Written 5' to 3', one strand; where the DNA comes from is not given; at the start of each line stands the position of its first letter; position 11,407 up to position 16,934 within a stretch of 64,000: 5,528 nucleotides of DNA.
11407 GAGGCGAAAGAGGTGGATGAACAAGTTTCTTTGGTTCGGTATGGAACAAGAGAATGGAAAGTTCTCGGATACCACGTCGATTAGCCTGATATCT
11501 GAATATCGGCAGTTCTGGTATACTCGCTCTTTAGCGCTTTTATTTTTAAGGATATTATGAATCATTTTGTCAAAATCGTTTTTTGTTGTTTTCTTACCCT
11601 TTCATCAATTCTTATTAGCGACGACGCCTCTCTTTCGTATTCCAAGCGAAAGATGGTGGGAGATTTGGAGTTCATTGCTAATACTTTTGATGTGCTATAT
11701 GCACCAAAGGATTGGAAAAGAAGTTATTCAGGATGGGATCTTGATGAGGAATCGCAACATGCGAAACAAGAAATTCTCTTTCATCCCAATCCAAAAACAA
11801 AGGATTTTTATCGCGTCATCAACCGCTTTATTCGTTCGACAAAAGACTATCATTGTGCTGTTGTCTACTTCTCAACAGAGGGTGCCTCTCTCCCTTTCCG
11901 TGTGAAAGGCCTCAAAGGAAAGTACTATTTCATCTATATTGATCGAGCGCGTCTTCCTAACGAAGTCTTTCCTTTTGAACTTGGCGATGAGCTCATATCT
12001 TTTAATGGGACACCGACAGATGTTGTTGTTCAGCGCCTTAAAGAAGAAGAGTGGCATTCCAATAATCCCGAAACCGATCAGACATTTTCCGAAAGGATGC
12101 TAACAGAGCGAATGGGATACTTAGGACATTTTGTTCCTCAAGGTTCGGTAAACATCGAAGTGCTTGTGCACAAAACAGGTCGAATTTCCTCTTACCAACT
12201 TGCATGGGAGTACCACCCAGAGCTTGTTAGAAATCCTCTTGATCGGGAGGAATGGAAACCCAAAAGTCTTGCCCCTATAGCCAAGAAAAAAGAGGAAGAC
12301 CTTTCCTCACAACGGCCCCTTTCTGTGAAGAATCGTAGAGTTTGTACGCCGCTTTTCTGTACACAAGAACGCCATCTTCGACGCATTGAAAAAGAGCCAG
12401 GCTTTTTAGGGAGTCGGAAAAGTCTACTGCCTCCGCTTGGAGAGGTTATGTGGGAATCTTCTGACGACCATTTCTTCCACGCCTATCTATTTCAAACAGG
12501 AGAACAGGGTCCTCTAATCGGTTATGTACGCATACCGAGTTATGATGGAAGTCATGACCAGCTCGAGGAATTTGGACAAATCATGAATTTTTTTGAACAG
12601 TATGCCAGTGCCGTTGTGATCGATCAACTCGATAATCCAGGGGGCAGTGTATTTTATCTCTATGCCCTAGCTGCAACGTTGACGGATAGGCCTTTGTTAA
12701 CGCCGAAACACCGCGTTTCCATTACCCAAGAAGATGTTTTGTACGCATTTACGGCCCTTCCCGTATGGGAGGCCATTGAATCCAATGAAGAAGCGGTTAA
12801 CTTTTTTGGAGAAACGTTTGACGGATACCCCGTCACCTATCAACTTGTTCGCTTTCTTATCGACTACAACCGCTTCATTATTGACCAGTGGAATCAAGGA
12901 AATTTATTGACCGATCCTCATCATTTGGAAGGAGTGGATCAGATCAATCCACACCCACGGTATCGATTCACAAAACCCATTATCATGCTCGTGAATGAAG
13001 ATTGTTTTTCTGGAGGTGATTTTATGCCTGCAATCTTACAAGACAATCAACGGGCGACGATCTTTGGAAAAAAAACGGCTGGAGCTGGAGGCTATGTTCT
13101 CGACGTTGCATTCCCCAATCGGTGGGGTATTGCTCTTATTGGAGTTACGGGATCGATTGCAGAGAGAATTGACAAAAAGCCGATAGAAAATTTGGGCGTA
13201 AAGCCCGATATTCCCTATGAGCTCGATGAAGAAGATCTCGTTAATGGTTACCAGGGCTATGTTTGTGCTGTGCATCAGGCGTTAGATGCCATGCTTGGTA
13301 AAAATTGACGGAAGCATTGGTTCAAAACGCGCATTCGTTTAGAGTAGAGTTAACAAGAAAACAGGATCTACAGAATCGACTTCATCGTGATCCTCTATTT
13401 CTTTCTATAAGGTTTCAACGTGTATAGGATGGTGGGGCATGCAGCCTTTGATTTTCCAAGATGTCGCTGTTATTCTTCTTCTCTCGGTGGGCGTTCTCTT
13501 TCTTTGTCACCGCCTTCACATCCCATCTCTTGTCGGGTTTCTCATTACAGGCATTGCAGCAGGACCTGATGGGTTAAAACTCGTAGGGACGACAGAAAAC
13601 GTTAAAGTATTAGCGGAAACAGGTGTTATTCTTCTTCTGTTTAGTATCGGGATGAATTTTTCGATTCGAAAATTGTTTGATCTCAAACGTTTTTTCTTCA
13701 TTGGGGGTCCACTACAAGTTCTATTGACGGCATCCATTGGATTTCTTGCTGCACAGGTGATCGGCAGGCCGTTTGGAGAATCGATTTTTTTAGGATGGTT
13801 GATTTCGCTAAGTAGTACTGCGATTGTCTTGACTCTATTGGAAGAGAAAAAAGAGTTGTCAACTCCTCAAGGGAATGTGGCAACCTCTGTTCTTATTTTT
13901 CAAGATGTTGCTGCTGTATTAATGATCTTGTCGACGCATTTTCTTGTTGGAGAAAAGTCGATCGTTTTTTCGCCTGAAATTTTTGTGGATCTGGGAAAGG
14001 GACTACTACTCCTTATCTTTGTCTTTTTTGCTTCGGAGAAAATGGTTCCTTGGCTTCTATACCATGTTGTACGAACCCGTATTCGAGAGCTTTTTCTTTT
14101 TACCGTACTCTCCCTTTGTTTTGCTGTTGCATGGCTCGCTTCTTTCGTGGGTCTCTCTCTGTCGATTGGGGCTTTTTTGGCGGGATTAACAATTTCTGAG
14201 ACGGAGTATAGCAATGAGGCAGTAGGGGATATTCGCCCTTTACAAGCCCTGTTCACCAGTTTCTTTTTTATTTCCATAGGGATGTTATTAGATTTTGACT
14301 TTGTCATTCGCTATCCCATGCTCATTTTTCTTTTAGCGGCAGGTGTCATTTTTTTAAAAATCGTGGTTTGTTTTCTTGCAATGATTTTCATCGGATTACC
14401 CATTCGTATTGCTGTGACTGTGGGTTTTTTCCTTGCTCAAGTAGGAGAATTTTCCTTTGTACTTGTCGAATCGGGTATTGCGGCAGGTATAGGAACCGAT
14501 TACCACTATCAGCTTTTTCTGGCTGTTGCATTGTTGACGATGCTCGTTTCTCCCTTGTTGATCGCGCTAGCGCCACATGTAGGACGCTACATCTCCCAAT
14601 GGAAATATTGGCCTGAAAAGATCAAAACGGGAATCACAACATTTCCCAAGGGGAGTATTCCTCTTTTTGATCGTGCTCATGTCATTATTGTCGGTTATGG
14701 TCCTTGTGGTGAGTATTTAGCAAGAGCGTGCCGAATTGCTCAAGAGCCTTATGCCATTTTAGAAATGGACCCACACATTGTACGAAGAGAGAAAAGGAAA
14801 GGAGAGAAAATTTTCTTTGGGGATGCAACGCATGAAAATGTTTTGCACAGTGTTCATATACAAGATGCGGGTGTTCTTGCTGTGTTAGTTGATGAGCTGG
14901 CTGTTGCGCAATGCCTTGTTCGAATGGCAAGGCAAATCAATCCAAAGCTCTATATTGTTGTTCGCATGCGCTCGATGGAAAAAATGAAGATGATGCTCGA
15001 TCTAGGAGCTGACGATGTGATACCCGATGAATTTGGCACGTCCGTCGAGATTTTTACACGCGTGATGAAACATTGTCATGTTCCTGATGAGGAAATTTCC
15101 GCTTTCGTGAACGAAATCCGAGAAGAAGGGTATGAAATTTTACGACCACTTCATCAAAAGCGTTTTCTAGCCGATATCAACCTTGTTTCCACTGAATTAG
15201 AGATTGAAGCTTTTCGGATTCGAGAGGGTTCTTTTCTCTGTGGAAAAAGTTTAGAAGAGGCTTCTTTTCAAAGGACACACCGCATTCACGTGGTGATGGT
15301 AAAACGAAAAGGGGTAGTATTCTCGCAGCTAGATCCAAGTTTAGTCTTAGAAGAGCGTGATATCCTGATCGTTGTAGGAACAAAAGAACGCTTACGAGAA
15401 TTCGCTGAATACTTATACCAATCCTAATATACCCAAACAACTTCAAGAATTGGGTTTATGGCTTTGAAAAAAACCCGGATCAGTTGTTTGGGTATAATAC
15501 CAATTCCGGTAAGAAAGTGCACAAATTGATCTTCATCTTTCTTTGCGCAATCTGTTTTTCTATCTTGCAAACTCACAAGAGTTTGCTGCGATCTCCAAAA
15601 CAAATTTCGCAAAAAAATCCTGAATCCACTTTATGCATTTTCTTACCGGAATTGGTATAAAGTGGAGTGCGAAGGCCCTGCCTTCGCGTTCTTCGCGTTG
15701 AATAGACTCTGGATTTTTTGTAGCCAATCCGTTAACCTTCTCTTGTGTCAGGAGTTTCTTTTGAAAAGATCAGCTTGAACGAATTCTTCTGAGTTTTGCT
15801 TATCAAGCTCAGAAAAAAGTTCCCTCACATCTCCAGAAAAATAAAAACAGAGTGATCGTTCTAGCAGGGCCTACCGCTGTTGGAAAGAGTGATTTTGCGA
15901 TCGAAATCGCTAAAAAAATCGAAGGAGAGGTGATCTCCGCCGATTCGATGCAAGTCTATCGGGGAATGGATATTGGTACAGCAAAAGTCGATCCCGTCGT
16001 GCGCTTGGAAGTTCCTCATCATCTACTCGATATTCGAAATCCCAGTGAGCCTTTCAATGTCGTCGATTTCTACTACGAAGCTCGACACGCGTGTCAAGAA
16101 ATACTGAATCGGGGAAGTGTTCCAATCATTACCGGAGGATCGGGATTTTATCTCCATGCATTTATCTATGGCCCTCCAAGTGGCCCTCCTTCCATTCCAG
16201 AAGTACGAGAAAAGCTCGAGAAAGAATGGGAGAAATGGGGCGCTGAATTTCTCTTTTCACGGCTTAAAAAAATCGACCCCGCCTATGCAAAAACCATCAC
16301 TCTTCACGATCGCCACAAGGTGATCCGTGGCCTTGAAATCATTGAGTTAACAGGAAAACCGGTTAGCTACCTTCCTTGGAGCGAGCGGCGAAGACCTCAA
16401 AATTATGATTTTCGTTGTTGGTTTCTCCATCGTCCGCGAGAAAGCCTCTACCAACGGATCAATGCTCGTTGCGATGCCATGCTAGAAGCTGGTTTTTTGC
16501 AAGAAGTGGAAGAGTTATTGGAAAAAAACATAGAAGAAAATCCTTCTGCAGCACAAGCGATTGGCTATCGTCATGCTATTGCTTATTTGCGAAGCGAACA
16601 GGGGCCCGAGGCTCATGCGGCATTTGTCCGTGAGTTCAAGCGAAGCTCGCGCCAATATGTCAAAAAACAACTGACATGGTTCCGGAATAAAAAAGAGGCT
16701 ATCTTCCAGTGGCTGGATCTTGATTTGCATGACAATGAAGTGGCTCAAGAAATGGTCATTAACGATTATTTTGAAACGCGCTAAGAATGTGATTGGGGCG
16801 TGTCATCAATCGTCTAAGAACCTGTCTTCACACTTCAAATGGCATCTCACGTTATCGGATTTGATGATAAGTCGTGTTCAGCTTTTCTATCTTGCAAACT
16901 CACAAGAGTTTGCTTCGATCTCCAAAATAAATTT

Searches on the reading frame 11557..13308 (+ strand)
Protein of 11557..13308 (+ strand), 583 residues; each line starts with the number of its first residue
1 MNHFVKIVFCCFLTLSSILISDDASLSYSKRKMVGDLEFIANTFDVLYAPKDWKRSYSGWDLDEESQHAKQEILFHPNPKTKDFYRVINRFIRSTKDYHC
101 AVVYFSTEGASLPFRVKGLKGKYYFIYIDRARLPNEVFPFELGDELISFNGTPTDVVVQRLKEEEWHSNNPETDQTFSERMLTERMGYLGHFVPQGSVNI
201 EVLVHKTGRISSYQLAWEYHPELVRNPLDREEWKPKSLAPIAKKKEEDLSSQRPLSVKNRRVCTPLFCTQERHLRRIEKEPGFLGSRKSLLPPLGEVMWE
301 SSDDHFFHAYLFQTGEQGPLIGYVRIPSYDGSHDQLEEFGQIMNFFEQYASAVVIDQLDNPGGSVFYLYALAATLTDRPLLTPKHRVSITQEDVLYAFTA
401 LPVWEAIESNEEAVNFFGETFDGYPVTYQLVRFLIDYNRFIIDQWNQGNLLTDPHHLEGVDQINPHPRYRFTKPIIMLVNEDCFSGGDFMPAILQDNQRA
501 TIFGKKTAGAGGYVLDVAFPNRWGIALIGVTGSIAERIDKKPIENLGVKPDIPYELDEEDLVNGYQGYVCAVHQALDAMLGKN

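Call 46: search_protein_families(library=pfam, proteins=[window:11557-13308:+], max_evalue=0.00001)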
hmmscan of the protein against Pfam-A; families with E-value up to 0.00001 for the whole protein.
window:11557-13308:+ (583 aa): 2 families
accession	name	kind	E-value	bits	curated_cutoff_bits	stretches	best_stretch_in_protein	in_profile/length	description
PF17816.7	PDZ_4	-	4.4e-32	111.2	23.1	1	108-224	1-114/114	PDZ domain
PF03572.23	Peptidase_S41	-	5.2e-23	81.9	24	1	321-553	2-164/165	Peptidase family S41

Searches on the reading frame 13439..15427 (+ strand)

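Call 46: search_protein_families(library=pfam, proteins=[window:13439-15427:+], max_evalue=0.00001)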
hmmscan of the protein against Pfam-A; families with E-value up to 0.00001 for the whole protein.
window:13439-15427:+ (662 aa): 3 families
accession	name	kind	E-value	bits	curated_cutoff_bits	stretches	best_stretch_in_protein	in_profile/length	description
PF00999.27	Na_H_Exchanger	-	2.8e-55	188.1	26.2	1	13-374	2-373/375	Sodium/hydrogen exchanger, transmembrane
PF02254.24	TrkA_N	-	2.4e-21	76.7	23.8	1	415-528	1-114/116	TrkA-N domain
PF02080.26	TrkA_C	-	1.5e-11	44.5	27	1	590-659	2-70/71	TrkA-C domain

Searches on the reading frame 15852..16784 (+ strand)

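Call 47: search_protein_families(library=pfam, proteins=[window:15852-16784:+], max_evalue=0.00001)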
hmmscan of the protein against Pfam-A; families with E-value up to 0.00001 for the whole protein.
window:15852-16784:+ (310 aa): 2 families
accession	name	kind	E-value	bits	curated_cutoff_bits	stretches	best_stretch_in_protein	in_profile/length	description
PF01715.23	IPPT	-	5.9e-79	265.6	23.6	1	34-280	1-243/243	IPP transferase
PF01745.22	IPT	-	2.9e-07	30.6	20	0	3-43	5-45/233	Isopentenyl transferase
